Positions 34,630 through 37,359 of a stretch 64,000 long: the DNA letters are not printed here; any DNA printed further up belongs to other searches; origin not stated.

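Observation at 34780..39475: Three-subunit HydABC-type complex with bifurcation signatures but an NADPH-flavin domain instead of a catalytic metal site (Stn/NfnABC-like transhydrogenase)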

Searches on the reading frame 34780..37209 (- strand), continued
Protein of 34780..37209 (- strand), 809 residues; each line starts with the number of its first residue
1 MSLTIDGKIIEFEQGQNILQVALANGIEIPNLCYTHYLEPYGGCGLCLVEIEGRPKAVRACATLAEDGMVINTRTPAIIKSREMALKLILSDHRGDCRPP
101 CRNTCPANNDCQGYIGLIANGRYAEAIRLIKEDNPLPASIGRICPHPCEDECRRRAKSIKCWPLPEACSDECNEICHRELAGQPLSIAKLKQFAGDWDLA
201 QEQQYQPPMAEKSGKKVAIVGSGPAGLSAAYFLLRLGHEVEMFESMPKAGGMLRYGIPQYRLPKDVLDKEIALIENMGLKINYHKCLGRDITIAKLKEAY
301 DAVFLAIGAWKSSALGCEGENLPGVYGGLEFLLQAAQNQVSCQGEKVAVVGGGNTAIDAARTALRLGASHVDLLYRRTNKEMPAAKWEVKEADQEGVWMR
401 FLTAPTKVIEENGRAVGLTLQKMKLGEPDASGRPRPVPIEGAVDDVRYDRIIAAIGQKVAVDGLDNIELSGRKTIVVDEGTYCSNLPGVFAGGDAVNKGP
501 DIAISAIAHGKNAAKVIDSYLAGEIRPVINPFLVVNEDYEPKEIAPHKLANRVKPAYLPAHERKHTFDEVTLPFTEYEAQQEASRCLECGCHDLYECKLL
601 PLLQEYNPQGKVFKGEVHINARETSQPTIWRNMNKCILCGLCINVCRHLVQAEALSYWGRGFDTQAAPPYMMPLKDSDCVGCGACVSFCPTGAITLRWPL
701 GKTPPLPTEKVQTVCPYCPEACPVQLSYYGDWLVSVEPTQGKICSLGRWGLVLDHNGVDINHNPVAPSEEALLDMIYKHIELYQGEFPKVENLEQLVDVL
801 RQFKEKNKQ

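Call 48: search_solved_structures(query=window:34780-37209:-, show_alignments=3, max_evalue=1e-150)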
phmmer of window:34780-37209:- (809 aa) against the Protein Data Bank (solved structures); distinct sequences matched with E-value up to 1e-150: 3.
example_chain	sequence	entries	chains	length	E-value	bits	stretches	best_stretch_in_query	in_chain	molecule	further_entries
9bov_A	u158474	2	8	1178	3.4e-247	826.2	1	3-752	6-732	Molybdopterin oxidoreductase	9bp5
8oh5_C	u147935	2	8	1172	2.3e-222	744.1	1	175-751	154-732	Formate dehydrogenase-O, major subunit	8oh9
9n5u_A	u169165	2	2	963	2.9e-172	578.4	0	176-737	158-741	NfnA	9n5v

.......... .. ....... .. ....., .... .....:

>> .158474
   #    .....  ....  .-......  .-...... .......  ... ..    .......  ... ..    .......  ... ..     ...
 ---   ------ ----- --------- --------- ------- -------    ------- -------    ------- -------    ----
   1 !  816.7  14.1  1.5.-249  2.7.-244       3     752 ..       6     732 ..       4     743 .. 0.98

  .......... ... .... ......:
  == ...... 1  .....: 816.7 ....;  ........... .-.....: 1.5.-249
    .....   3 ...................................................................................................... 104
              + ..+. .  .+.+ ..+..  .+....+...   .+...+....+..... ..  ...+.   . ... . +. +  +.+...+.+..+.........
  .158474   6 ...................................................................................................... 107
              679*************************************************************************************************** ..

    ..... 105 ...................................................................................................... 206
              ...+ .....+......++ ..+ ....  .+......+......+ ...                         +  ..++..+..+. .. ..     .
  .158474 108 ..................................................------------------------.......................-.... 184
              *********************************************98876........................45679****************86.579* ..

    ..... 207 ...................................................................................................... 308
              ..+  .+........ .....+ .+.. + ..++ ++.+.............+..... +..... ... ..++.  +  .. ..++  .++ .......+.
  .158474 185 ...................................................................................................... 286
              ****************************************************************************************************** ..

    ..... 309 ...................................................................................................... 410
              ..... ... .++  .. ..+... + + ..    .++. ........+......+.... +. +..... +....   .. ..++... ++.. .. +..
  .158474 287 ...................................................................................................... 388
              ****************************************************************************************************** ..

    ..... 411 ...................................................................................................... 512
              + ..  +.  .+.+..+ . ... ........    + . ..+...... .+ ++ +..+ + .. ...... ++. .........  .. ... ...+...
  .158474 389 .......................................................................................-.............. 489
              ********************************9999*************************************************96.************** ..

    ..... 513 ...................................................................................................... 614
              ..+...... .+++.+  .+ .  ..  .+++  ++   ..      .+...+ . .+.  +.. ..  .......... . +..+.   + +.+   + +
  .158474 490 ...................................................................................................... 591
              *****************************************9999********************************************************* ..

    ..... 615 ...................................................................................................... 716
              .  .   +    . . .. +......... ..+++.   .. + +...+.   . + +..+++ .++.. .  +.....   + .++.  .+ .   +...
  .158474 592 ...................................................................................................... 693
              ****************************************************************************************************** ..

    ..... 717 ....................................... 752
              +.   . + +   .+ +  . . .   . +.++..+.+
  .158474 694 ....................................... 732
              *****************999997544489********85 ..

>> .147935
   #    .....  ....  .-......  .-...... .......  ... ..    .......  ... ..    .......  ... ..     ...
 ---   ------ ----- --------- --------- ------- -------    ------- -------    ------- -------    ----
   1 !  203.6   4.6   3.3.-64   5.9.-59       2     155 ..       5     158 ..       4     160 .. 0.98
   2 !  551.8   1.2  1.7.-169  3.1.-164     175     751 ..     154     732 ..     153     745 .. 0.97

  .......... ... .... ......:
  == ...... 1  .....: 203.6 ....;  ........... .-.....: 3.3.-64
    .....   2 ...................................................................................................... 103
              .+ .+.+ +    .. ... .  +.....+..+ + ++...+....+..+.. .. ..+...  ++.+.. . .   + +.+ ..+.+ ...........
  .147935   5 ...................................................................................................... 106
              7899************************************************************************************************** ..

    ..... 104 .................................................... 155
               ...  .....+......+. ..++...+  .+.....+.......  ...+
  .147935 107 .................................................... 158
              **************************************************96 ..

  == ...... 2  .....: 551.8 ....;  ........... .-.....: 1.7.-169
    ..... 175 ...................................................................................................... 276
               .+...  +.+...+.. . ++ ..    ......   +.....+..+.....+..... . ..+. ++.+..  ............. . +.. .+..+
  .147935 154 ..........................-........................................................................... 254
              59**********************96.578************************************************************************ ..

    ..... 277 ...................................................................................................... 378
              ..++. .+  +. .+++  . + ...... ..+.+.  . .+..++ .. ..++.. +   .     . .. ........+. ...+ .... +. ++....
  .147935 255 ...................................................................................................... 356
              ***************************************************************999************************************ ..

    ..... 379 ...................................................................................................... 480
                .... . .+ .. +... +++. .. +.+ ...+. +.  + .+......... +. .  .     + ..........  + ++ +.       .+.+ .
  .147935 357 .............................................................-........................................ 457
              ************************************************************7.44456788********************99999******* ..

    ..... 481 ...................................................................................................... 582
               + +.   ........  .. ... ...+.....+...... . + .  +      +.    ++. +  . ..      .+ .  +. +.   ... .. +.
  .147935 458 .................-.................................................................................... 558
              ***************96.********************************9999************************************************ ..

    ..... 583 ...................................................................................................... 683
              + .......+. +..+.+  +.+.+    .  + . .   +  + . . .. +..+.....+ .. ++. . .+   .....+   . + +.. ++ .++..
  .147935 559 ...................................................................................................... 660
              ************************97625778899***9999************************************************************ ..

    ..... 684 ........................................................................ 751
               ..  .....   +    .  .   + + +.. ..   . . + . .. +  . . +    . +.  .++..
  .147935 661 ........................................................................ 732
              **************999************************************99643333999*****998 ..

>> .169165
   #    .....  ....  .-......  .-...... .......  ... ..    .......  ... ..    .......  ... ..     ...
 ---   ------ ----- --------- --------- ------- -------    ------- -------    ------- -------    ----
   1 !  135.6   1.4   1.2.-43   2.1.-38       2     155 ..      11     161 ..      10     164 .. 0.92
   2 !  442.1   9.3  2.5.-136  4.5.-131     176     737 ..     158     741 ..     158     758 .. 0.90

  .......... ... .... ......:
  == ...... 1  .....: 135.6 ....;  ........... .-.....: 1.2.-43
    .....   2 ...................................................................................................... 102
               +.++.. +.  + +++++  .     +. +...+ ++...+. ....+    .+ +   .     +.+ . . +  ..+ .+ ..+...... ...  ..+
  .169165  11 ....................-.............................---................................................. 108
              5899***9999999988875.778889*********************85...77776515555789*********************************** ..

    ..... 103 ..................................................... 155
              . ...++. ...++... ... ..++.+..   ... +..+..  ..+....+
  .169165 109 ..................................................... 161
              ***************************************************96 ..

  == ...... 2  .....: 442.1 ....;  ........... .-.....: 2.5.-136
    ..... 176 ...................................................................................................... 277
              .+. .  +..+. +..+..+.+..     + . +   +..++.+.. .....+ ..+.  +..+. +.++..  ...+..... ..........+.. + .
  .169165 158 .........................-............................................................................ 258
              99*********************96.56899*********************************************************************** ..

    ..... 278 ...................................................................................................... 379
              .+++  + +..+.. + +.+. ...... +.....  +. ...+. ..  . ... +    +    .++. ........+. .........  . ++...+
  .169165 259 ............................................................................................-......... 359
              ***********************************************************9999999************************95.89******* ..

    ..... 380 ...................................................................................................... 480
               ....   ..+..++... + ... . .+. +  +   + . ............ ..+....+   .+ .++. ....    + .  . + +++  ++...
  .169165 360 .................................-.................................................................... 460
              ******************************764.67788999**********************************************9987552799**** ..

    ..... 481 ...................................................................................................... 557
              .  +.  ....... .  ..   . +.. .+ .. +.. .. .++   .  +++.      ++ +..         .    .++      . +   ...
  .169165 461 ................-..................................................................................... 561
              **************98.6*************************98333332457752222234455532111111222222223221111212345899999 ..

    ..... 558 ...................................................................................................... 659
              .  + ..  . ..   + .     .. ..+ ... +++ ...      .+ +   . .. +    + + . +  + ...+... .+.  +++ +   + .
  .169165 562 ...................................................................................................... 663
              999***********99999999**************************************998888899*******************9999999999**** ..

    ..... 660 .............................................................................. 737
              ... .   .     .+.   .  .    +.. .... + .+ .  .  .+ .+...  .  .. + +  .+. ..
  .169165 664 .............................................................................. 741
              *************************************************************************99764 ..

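Call 58: predict_structure(alignment_id=A1)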
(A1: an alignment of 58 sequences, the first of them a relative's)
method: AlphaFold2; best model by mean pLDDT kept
length: 809 residues; sequences in the alignment: 58
mean_pLDDT: 90.1   pTM: 0.89
mean pLDDT of the five models: 90.1, 89.9, 89.9, 87.8, 86.6
residues with pLDDT >= 90: 528; 70-90: 244; 50-70: 22; < 50: 15
segments of 3 or more residues with pLDDT < 50: 161-175
pLDDT, mean of each block of 10 residues (from residue 1): 96 95 94 87 90 95 95 96 93 83 90 93 96 96 86 65 46 50 85 97 95 98 97 98 97 95 97 98 96 97 94 93 94 95 97 95 97 95 89 95 97 96 90 88 96 92 94 94 97 93 94 98 94 80 73 89 90 94 85 81 91 85 86 89 90 87 84 86 87 88 89 93 92 88 85 88 76 86 86 94 90
secondary structure, 60 per line:
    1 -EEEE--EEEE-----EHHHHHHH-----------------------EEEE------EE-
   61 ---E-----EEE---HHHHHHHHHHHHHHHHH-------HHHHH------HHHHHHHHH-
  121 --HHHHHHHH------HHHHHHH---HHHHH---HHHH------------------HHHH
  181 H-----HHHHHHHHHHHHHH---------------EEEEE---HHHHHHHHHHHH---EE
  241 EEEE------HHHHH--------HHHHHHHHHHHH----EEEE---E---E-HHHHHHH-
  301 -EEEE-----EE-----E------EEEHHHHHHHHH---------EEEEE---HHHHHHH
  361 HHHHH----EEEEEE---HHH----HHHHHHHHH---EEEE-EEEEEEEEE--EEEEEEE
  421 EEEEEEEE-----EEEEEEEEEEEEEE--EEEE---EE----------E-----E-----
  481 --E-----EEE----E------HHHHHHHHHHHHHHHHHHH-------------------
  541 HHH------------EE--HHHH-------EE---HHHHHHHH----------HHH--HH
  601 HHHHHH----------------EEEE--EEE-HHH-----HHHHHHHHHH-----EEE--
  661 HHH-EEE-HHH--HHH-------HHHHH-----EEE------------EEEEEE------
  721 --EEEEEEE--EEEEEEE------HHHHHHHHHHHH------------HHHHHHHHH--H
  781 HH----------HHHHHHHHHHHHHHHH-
elements in order (helices of 4 or more, strands of 3 or more residues): E2-5 E8-11 H18-24 E48-51 E70-72 H76-92 H100-104 H111-119 H123-130 H137-143 H147-151 H155-158 H177-181 H187-200 E216-220 H224-235 E239-244 H251-255 H264-275 E280-283 H293-299 E302-305 E325-327 H328-336 E346-350 H354-365 E370-375 H386-394 E398-401 E403-411 E414-428 E434-447 E450-453 E489-491 H503-521 H560-563 H576-583 H599-606 E623-626 E629-631 H641-650 E656-658 E665-667 H684-688 E694-696 E709-714 E723-729 E732-738 H745-756 H769-777 H793-808

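Call 60: fold_search(model_id=the predicted structure, library=pdb)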
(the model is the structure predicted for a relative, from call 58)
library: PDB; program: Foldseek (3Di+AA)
matches with E <= 10: 1973; with E <= 0.001: 737
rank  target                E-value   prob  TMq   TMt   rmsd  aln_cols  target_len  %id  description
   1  9bov_A                3.3e-91  1.00  0.87  0.60   6.3       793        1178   50  Structure of electron bifurcating Nfn-ABC complexed with NAD from Caldicellulosiruptor saccharolyticus (released 2025-03-05)
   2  8oh5_C                1.5e-89  1.00  0.86  0.60   2.3       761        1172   47  Cryo-EM structure of the electron bifurcating transhydrogenase StnABC complex from Sporomusa Ovata (state 2) (released 2023-09-13)
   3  9n5u_A                1.9e-79  1.00  0.83  0.71   3.6       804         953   40  Structure of the Thermococcus sibiricus NfnABC complex (released 2025-05-07)
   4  9n5v_A                5.9e-76  1.00  0.82  0.70   2.9       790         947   40  Structure of the NAD(H)-bound Thermococcus sibiricus NfnABC complex (released 2025-05-07)
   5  5jca_L                3.1e-39  1.00  0.46  0.77   2.7       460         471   37  NADP(H) bound NADH-dependent Ferredoxin:NADP Oxidoreductase (NfnI) from Pyrococcus furiosus (released 2017-04-12)
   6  4ylf_B                8.6e-38  1.00  0.47  0.80   3.3       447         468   39  Insights into flavin-based electron bifurcation via the NADH-dependent reduced ferredoxin-NADP oxidoreductase structur (released 2015-07-08)
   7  5jfc_L                2.4e-37  1.00  0.45  0.77   2.7       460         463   36  NADH-dependent Ferredoxin:NADP Oxidoreductase (NfnI) from Pyrococcus furiosus (released 2017-04-12)
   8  5vj7_A                2.7e-35  1.00  0.45  0.76   9.2       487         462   32  Ferredoxin NADP Oxidoreductase (Xfn) (released 2017-07-19)
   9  1h7w_B                2.1e-31  1.00  0.46  0.37   6.4       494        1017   27  Dihydropyrimidine dehydrogenase (DPD) from pig (released 2001-02-23)
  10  2vdc_G                3.0e-31  1.00  0.46  0.80   2.9       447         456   28  THE 9.5 A RESOLUTION STRUCTURE OF GLUTAMATE SYNTHASE FROM CRYO-ELECTRON MICROSCOPY AND ITS OLIGOMERIZATION BEHAVIOR IN (released 2008-01-15)
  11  6s6t_E                3.2e-31  1.00  0.47  0.79   2.7       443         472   30  Structure of Azospirillum brasilense Glutamate Synthase in a4b3 oligomeric state (released 2019-09-11)
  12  6s6s_E                3.8e-31  1.00  0.47  0.80   2.4       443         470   29  Structure of Azospirillum brasilense Glutamate Synthase in a4b4 oligomeric state. (released 2019-09-11)
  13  1gth_B                4.2e-31  1.00  0.46  0.37   6.7       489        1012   28  DIHYDROPYRIMIDINE DEHYDROGENASE (DPD) FROM PIG, TERNARY COMPLEX WITH NADPH AND 5-IODOURACIL (released 2002-04-11)
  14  1h7x_A                4.4e-31  1.00  0.45  0.36   9.5       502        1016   27  Dihydropyrimidine dehydrogenase (DPD) from pig, ternary complex of a mutant enzyme (C671A), NADPH and 5-fluorouracil (released 2001-02-23)
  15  1h7w_D                5.2e-31  1.00  0.46  0.37   6.5       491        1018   28  Dihydropyrimidine dehydrogenase (DPD) from pig (released 2001-02-23)
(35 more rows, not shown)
